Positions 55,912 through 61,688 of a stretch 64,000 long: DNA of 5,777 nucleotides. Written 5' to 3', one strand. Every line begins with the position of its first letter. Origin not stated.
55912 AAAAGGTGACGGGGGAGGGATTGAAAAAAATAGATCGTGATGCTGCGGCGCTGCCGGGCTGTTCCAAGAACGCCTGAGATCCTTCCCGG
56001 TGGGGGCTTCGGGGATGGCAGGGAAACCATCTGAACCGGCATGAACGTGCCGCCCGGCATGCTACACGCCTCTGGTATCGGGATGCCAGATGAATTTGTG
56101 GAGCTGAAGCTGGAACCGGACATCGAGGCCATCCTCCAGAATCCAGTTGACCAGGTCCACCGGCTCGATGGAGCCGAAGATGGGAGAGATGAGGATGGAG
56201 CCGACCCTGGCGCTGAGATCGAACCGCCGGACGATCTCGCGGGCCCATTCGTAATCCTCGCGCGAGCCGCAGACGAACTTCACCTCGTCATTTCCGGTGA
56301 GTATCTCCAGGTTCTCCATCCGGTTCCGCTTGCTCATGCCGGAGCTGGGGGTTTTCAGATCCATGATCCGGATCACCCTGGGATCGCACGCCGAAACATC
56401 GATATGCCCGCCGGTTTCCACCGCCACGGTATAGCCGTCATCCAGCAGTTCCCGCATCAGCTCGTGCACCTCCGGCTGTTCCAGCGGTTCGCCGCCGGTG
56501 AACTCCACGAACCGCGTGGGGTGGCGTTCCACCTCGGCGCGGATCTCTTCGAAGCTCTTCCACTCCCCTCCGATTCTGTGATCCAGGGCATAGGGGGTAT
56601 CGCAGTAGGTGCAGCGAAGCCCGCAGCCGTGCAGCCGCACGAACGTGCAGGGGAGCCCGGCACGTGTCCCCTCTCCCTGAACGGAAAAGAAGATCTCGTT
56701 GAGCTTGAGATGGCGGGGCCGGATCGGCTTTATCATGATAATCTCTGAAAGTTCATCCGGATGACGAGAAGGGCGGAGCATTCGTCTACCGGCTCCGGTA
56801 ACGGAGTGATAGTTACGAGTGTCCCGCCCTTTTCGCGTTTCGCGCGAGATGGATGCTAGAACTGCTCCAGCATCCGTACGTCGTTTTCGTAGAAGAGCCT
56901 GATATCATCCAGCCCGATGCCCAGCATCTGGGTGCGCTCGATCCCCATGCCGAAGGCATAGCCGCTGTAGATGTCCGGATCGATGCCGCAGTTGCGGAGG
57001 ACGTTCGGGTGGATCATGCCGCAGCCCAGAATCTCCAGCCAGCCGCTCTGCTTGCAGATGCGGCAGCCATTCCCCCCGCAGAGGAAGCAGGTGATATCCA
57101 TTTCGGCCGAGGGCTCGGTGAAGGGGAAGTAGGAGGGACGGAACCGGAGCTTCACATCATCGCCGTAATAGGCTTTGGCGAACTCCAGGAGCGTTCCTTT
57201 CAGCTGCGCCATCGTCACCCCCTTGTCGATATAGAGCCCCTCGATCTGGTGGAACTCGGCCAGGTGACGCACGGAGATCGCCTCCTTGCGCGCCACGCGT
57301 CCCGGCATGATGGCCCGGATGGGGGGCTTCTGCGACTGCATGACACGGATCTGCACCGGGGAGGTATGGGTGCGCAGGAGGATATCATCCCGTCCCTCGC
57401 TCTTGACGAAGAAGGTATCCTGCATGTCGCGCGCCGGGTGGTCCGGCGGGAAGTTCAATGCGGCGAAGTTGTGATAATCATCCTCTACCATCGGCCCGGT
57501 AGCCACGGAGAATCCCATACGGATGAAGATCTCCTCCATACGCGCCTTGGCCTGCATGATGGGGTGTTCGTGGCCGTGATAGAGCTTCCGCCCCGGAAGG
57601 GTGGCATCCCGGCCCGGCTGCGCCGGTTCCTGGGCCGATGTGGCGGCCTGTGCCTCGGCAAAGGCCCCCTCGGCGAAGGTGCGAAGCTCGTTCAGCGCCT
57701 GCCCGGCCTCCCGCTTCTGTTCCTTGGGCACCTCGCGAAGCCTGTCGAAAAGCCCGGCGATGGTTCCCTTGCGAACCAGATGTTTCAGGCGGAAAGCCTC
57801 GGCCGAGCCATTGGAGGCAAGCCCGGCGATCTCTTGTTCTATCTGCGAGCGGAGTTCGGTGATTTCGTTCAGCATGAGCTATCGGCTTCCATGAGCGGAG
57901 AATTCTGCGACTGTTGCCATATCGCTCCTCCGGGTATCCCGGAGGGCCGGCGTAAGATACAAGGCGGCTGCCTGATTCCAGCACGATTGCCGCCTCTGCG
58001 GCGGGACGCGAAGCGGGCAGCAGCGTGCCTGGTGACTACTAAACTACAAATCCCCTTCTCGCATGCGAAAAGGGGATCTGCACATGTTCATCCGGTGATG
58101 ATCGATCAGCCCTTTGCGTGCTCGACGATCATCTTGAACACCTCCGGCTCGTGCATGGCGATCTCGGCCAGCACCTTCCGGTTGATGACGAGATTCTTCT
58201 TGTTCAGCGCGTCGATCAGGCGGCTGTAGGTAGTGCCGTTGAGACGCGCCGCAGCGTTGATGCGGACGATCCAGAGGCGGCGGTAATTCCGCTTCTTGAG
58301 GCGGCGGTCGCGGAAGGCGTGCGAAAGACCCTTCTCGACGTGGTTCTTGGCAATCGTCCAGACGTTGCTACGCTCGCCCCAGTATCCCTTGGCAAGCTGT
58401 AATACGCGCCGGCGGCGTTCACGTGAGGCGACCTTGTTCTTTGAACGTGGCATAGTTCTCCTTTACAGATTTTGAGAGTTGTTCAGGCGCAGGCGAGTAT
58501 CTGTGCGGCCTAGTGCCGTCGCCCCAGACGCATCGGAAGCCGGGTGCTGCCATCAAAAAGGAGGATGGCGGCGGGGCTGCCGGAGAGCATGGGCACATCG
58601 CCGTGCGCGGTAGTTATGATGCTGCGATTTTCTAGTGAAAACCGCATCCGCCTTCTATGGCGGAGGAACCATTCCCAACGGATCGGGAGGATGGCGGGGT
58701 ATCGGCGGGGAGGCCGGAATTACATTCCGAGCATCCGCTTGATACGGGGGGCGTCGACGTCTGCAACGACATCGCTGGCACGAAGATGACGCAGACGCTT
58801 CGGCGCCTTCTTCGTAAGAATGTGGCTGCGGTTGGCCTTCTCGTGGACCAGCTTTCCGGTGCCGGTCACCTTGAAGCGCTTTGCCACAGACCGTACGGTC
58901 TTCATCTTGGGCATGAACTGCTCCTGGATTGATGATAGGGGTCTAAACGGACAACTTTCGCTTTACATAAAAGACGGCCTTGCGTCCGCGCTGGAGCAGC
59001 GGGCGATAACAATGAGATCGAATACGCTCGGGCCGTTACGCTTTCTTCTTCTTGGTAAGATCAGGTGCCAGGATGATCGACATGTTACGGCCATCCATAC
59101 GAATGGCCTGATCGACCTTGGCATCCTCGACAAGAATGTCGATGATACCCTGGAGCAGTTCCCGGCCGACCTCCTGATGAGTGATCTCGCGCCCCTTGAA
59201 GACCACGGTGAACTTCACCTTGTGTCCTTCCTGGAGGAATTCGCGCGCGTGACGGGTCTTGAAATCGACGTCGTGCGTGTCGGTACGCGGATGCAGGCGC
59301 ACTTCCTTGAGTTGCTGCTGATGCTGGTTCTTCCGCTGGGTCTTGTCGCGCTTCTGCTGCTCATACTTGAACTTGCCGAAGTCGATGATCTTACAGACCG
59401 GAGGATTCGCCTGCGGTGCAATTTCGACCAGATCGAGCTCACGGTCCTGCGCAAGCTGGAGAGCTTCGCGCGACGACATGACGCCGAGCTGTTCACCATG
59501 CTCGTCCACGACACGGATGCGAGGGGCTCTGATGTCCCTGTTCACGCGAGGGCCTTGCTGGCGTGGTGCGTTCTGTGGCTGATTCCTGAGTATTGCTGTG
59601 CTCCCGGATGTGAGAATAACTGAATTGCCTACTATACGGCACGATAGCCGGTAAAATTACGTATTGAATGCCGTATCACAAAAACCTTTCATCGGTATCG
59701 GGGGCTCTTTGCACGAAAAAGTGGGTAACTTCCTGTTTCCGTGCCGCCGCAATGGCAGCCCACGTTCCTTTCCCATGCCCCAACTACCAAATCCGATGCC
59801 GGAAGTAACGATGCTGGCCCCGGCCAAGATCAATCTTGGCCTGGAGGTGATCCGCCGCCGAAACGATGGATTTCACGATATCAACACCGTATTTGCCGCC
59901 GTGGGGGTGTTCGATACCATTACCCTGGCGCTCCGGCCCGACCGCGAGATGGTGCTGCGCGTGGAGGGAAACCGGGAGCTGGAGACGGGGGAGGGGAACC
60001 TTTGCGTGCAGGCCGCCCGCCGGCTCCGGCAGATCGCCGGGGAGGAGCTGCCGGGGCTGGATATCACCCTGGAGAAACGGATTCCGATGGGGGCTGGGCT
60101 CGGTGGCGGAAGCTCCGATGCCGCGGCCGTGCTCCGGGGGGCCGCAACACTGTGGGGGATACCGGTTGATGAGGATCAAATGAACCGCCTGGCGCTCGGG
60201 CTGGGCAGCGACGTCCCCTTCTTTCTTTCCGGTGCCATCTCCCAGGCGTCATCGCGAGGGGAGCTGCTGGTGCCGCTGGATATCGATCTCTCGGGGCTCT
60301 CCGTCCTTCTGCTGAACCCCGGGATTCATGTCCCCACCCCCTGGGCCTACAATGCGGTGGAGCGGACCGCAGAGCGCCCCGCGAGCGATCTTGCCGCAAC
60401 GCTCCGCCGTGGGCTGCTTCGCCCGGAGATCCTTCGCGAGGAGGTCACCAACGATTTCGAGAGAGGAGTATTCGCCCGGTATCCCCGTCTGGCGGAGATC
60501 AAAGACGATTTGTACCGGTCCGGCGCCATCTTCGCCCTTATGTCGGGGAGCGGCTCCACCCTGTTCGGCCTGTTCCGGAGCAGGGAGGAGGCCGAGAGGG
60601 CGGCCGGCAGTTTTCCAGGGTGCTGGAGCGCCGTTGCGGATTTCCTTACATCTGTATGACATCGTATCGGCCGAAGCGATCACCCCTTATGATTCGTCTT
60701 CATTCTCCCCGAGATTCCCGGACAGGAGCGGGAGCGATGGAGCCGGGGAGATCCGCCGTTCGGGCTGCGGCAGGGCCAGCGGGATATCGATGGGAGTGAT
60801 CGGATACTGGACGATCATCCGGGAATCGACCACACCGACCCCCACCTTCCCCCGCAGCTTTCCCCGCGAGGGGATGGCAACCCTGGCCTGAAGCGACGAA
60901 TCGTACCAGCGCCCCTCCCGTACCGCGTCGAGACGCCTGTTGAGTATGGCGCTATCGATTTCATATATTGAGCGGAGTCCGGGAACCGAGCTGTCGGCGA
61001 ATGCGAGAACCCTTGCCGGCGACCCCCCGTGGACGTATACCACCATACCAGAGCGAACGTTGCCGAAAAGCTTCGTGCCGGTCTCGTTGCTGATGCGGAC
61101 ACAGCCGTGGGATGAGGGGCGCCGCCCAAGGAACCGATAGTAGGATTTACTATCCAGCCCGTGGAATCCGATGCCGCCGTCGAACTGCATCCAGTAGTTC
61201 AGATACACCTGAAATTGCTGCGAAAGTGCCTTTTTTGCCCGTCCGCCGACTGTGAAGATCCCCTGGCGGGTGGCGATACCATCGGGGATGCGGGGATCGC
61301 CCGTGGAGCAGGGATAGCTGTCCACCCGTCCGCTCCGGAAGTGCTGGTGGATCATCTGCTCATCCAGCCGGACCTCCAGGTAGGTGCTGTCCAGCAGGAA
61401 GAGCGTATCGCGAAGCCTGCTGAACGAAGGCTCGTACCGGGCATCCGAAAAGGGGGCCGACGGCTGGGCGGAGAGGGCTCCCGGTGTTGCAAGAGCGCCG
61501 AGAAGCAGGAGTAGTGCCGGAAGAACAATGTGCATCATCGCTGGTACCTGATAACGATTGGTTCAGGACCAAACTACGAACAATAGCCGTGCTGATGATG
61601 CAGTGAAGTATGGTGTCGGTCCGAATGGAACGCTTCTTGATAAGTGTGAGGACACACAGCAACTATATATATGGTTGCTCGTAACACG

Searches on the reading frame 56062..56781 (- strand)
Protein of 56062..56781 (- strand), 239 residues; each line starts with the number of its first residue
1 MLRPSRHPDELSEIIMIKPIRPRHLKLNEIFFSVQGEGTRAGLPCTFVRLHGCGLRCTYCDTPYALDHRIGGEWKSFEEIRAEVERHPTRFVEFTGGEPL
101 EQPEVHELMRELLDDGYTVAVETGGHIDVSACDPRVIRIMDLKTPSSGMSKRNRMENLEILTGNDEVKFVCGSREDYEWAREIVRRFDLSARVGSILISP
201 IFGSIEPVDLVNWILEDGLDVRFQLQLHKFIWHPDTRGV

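Call 8: search_protein_families(library=pfam, proteins=[window:56062-56781:-], max_evalue=0.001)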
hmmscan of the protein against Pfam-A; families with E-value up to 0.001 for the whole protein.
window:56062-56781:- (239 aa): 2 families
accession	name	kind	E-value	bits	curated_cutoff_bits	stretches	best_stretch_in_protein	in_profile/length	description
PF04055.27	Radical_SAM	-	2.7e-13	50.9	29.5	1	51-186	5-135/166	Radical SAM superfamily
PF13353.11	Fer4_12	-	2.8e-07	31.4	22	1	34-111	1-76/137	4Fe-4S single cluster domain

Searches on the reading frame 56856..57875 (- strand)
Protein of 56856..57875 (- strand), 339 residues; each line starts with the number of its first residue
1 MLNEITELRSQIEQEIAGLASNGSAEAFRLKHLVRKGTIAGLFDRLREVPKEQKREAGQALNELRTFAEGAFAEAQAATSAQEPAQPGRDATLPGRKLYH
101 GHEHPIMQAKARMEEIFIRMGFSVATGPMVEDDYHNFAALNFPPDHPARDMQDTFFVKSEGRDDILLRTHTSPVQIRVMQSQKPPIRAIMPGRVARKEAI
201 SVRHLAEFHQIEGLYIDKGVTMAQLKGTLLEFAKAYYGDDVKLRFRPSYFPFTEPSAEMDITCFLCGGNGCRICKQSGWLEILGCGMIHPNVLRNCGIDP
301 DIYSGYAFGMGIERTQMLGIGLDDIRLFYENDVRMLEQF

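Call 8: search_protein_families(library=pfam, proteins=[window:56856-57875:-], max_evalue=0.001)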
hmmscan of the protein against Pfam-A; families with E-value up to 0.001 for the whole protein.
window:56856-57875:- (339 aa): 2 families
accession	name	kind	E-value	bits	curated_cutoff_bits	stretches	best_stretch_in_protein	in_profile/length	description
PF01409.25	tRNA-synt_2d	-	2.1e-99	332.5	19.8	1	90-339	3-246/246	tRNA synthetases class II core domain (F)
PF02912.23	Phe_tRNA-synt_N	-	1.4e-13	51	22.3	1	25-83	6-64/69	Aminoacyl tRNA synthetase class II, N-terminal domain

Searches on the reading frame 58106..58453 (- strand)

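Call 8: search_protein_families(library=pfam, proteins=[window:58106-58453:-], max_evalue=0.001)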
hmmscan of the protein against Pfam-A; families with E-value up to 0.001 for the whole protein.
window:58106-58453:- (115 aa): 1 family
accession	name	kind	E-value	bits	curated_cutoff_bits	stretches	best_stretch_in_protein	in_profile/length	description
PF00453.23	Ribosomal_L20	-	4.2e-40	136.6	30.8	1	3-108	1-106/107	Ribosomal protein L20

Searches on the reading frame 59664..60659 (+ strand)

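Call 8: search_protein_families(library=pfam, proteins=[window:59664-60659:+], max_evalue=0.001)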
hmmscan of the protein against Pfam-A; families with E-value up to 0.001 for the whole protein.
window:59664-60659:+ (331 aa): 2 families
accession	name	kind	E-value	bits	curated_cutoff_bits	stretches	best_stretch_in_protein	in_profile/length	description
PF00288.32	GHMP_kinases_N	-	4.8e-18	65.6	22.3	1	112-190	1-86/87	GHMP kinases N terminal domain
PF08544.19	GHMP_kinases_C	-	5.8e-11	43.1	21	1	255-315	11-77/85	GHMP kinases C terminal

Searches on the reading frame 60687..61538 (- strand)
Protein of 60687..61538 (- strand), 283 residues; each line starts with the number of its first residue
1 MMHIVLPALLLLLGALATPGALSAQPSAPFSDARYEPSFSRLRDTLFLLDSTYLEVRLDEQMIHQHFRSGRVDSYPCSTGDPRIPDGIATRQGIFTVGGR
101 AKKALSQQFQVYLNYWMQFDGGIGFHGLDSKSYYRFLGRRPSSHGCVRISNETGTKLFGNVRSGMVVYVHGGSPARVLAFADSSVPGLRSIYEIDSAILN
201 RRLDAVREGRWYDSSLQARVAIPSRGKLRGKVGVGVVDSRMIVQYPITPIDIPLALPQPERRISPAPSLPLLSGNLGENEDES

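Call 8: search_protein_families(library=pfam, proteins=[window:60687-61538:-], max_evalue=0.001)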
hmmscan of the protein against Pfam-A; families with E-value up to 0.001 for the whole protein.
window:60687-61538:- (283 aa): 1 family
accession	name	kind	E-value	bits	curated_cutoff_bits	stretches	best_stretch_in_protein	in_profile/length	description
PF03734.19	YkuD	-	6e-14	53.3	23.4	1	52-169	2-146/146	L,D-transpeptidase catalytic domain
